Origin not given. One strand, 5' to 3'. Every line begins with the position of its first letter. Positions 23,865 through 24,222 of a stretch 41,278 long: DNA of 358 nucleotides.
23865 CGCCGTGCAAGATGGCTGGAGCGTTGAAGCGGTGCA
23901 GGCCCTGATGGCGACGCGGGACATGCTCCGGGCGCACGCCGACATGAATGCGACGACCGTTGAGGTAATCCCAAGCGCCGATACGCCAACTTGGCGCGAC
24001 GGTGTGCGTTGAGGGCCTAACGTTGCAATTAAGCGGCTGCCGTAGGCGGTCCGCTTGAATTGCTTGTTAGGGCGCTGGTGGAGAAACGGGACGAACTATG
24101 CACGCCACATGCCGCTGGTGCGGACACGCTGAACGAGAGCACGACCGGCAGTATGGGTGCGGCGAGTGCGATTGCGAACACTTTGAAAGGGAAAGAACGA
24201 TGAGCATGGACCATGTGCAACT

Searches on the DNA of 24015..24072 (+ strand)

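Call 38: build_rna_model(alignment_id=A1, structure=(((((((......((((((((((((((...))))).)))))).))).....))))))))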
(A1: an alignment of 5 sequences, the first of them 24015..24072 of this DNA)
Model R1 built from alignment A1 (5 sequences, 58 columns); structure: as given.
model positions 58; base pairs 21; branch points 0; effective number of sequences 3.36; information 0.961 bits per position. Calibrated on 0.2 Mb of random sequence (short: E-values are rough).
structure used (alignment columns):
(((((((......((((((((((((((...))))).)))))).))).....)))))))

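Call 39: search_with_rna_model(model_id=R1, source=window, max_evalue=1, filters=off)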
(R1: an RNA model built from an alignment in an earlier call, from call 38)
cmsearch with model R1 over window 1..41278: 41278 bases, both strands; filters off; matches with E-value up to 1: 18.
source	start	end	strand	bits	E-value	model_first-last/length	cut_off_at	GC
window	25504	25561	+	79.2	2e-19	1-58/58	no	0.67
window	27471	27528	+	78.8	2.5e-19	1-58/58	no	0.6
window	25908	25965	+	78.8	2.6e-19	1-58/58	no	0.71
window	26755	26812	+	78.6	2.9e-19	1-58/58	no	0.6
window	24015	24072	+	72.2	1.7e-17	1-58/58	no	0.55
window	26312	26380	+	43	1.8e-09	1-58/58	no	0.65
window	25908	25965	-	23.2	0.0005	1-58/58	no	0.71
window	26755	26812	-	21.9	0.0012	1-58/58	no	0.6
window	25504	25561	-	21.3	0.0017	1-58/58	no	0.67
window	28550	28603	+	20.7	0.0025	1-58/58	no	0.63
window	28136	28207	+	18.6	0.0097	14-47/58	no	0.68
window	24015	24072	-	16.8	0.03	1-58/58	no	0.55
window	19475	19519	-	16.6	0.034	1-58/58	no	0.69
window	13245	13284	-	14.7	0.11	1-58/58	no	0.62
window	23597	23663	+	14.4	0.14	13-51/58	no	0.67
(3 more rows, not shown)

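Call 85: search_with_rna_model(model_id=R1, sources=[window, L006, L007, L008, L011, L012, L013, L015, L016, L017, L021, L022, L023, L026, L027, L034, L035, L036, L039, L043, L045, L047, L050, L051, L052, L053, L054, L055, L056, L058, L059], max_evalue=0.000001, make_alignment=true)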
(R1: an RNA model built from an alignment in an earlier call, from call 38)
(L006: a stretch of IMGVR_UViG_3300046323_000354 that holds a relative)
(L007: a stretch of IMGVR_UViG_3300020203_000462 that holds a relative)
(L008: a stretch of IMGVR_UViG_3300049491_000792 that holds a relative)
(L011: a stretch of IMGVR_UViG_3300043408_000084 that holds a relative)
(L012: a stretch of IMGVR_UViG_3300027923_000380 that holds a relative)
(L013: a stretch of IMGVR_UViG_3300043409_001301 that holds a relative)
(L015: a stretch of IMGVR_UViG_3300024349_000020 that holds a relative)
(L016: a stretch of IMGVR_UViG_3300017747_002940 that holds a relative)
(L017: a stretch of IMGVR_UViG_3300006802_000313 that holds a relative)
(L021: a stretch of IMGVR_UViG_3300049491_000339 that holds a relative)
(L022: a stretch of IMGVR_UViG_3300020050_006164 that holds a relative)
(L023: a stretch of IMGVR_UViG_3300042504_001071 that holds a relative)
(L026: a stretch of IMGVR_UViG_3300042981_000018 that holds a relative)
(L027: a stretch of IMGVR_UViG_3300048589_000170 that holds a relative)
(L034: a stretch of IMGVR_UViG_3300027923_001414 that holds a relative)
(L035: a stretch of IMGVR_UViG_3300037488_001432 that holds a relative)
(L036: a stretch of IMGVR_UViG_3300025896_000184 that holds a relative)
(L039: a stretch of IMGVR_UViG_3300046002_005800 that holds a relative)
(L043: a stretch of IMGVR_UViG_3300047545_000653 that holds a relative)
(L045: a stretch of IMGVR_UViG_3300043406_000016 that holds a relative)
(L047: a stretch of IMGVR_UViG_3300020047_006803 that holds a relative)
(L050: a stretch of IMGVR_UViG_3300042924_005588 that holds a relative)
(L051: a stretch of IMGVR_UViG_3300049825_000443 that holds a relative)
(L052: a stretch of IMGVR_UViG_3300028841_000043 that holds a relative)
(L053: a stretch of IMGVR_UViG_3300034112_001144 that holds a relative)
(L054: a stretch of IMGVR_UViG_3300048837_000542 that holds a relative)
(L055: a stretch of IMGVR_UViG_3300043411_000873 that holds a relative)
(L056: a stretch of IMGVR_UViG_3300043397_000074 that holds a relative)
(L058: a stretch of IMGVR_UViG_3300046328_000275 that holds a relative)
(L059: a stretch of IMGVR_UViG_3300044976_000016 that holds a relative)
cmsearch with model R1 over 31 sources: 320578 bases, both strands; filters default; matches with E-value up to 0.000001: 135.
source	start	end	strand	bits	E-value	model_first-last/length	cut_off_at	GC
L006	13248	13305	+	84.5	5.2e-20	1-58/58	no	0.6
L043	4470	4527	-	83.5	1e-19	1-58/58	no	0.6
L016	782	839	-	83.1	1.3e-19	1-58/58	no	0.59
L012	1151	1208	-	82.5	1.9e-19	1-58/58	no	0.62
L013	10568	10625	-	82.5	1.9e-19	1-58/58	no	0.62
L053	2068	2125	-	80.9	5.1e-19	1-58/58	no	0.64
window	25504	25561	+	79.2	1.5e-18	1-58/58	no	0.67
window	27471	27528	+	78.8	2e-18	1-58/58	no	0.6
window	25908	25965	+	78.8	2e-18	1-58/58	no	0.71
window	26755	26812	+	78.6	2.3e-18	1-58/58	no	0.6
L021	464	521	-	78.4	2.5e-18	1-58/58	no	0.57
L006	10296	10353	+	77.2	5.5e-18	1-58/58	no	0.64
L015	437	494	+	76.6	7.9e-18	1-58/58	no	0.64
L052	1821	1878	-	76.6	7.9e-18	1-58/58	no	0.64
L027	687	744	-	76.2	1e-17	1-58/58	no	0.64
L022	7263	7320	-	75.5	1.6e-17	1-58/58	no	0.64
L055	4142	4199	-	74.4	3.3e-17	1-58/58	no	0.59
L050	2926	2985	-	73.8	4.7e-17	1-58/58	no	0.65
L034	4340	4397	+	73.6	5.3e-17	1-58/58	no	0.64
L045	2462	2519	+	73.5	5.6e-17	1-58/58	no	0.62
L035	517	574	-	73.3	6.2e-17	1-58/58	no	0.62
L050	2554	2613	-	73.1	7.4e-17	1-58/58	no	0.63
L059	2583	2640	-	72.6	1e-16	1-58/58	no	0.64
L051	612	669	-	72.2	1.3e-16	1-58/58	no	0.57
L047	11451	11508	-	72.1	1.4e-16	1-58/58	no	0.69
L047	10724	10781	-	72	1.4e-16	1-58/58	no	0.67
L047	13567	13624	-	72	1.5e-16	1-58/58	no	0.62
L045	2850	2907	+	71.6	1.8e-16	1-58/58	no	0.64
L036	12943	13000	-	70.4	4.1e-16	1-58/58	no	0.62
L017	591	648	+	69.8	5.8e-16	1-58/58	no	0.57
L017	2459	2516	+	68.3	1.5e-15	1-58/58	no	0.62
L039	3162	3219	-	68.3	1.6e-15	1-58/58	no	0.64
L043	11369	11426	+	67.7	2.2e-15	1-58/58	no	0.53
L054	12149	12206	-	65.9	7.1e-15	1-58/58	no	0.67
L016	4650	4709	-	65.3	1e-14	1-58/58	no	0.68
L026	5657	5714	+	64.3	1.9e-14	1-58/58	no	0.64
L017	1691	1748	+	64.2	2.1e-14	1-58/58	no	0.57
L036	9322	9379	-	63.9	2.4e-14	1-58/58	no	0.67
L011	3876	3933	-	63.6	2.9e-14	1-58/58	no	0.59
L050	740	797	-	63.4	3.3e-14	1-58/58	no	0.55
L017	5738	5794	+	60.3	2.4e-13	1-58/58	no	0.68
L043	12709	12768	+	58.9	6.1e-13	1-58/58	no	0.65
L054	12635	12694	-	58.3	8.7e-13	1-58/58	no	0.53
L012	38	138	-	57.8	1.2e-12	1-58/58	no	0.62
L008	4785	4840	-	57.2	1.7e-12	1-58/58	no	0.59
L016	3609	3668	-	56.5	2.7e-12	1-58/58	no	0.67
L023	4835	4892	-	56.1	3.4e-12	1-58/58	no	0.67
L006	12394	12450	+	55.9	3.8e-12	1-58/58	no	0.7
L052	3300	3353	-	55.8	4.3e-12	1-58/58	no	0.67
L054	9761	9817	-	55.8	4.3e-12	1-58/58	no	0.67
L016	1411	1468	-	54.8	8e-12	1-58/58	no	0.74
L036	13222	13278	-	53.8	1.5e-11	1-58/58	no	0.67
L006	8828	8890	+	52.7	2.9e-11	1-58/58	no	0.65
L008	3325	3424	-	51.8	5.2e-11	1-58/58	no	0.6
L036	10418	10474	-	51.8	5.3e-11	1-58/58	no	0.65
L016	388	483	-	51.8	5.3e-11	1-58/58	no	0.59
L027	2175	2226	-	51.1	8.5e-11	1-58/58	no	0.63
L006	9854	9908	+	51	9.1e-11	1-58/58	no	0.64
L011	3509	3565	-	50.9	9.2e-11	1-58/58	no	0.65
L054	9443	9505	-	50.3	1.3e-10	1-58/58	no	0.65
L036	11057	11115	-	50.2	1.4e-10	1-58/58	no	0.69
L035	2499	2554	-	49.4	2.5e-10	1-58/58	no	0.62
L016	1667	1789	-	49.3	2.5e-10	1-58/58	no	0.59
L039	3544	3597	-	49.2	2.8e-10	1-58/58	no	0.61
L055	1040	1100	-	48.9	3.4e-10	1-58/58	no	0.59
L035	985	1041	-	48.5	4.3e-10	1-58/58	no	0.67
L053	2875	2944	-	48.5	4.4e-10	1-58/58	no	0.66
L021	905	963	-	48.4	4.5e-10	1-58/58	no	0.63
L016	2793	2894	-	48.4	4.7e-10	1-58/58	no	0.58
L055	2267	2326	-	48.2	5.3e-10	1-58/58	no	0.57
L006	8142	8193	+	48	5.8e-10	4-55/58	no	0.46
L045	4654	4710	+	47.6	7.6e-10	1-58/58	no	0.58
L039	5878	5949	-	47.3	9.1e-10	1-58/58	no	0.68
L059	3668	3724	-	47.2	9.6e-10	1-58/58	no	0.68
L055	1355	1442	-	46.5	1.6e-09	1-58/58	no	0.64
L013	8302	8371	-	46.4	1.7e-09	1-58/58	no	0.64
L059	4750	4837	-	46.2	1.9e-09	1-58/58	no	0.68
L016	4317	4374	-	45.8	2.4e-09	1-58/58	no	0.6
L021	1421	1522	-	45.8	2.4e-09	1-58/58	no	0.59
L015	1376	1496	+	45.6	2.6e-09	1-58/58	no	0.67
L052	819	939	-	45.6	2.6e-09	1-58/58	no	0.67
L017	4784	4874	+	45.6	2.8e-09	1-58/58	no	0.7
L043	11925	11984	+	45.4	3e-09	1-58/58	no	0.65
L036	8742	8799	-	45.3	3.2e-09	1-58/58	no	0.66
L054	10817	10876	-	45.2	3.6e-09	1-58/58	no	0.57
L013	7276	7394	-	44.8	4.4e-09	1-58/58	no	0.58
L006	9241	9297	+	44.5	5.4e-09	1-58/58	no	0.61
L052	2594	2649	-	44.3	6.3e-09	1-58/58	no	0.66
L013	6874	6994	-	44.2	6.7e-09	1-58/58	no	0.58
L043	4723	4823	-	43.4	1.1e-08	1-58/58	no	0.58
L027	3217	3278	-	43.4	1.1e-08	1-58/58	no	0.61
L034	6256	6315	+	43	1.4e-08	1-58/58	no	0.55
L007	5645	5702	-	43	1.4e-08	1-58/58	no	0.55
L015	107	163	+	42.7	1.7e-08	1-58/58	no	0.63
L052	2152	2208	-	42.7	1.7e-08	1-58/58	no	0.63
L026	6594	6657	+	42.6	1.9e-08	1-58/58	no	0.61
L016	2503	2611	-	42.5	1.9e-08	1-58/58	no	0.59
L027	1119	1217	-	41.9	2.9e-08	1-58/58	no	0.64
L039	2348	2410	-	41.7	3.2e-08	1-58/58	no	0.73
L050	2065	2153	-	41.3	4.1e-08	1-58/58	no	0.66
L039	1896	1954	-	41.3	4.1e-08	1-58/58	no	0.66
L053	3220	3306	-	41.3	4.1e-08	1-58/58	no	0.68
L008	1840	1897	-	40.9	5.4e-08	1-58/58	no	0.62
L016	3162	3227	-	40.9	5.4e-08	1-58/58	no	0.7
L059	4324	4425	-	40.7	6.2e-08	1-58/58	no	0.71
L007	3561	3618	-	40.6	6.6e-08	1-58/58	no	0.53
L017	5308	5407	+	40.4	7.2e-08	1-58/58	no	0.63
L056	1012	1107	-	39.8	1.1e-07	1-58/58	no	0.67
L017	232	317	+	39.7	1.1e-07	1-58/58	no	0.59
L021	1942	2055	-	39.6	1.2e-07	1-58/58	no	0.67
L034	2635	2755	+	39.6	1.2e-07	1-58/58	no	0.65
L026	3575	3632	+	39.5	1.3e-07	1-58/58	no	0.64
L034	2259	2315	+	39.5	1.3e-07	1-58/58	no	0.63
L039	6261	6356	-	39.2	1.5e-07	1-58/58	no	0.61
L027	1496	1576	-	38.9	1.9e-07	1-58/58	no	0.65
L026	6986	7077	+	38.9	1.9e-07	1-58/58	no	0.58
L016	3877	3976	-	38.8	2e-07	1-58/58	no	0.64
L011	11010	11066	+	38.8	2e-07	1-58/58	no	0.6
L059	2870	2932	-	38.8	2e-07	1-58/58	no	0.67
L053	1687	1746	-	38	3.4e-07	1-58/58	no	0.7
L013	8646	8745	-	37.8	3.7e-07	1-58/58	no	0.59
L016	1096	1146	-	37.6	4.4e-07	1-58/58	no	0.63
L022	9352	9413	-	37.4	4.8e-07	1-58/58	no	0.61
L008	2273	2366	-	37.4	4.9e-07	1-58/58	no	0.54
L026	4876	4933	+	37.3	5.2e-07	1-58/58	no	0.53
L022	7966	8067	-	37.2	5.5e-07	1-58/58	no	0.6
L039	5115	5233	-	36.8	7.2e-07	1-58/58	no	0.57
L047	9229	9322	-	36.4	9.2e-07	1-58/58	no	0.64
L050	1582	1687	-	36.4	9.5e-07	1-58/58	no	0.64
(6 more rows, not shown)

Alignment A3: 135 matches aligned to the model, 150 columns, each read 5' to 3' on its own strand. Consensus structure (alignment columns), stored with it:
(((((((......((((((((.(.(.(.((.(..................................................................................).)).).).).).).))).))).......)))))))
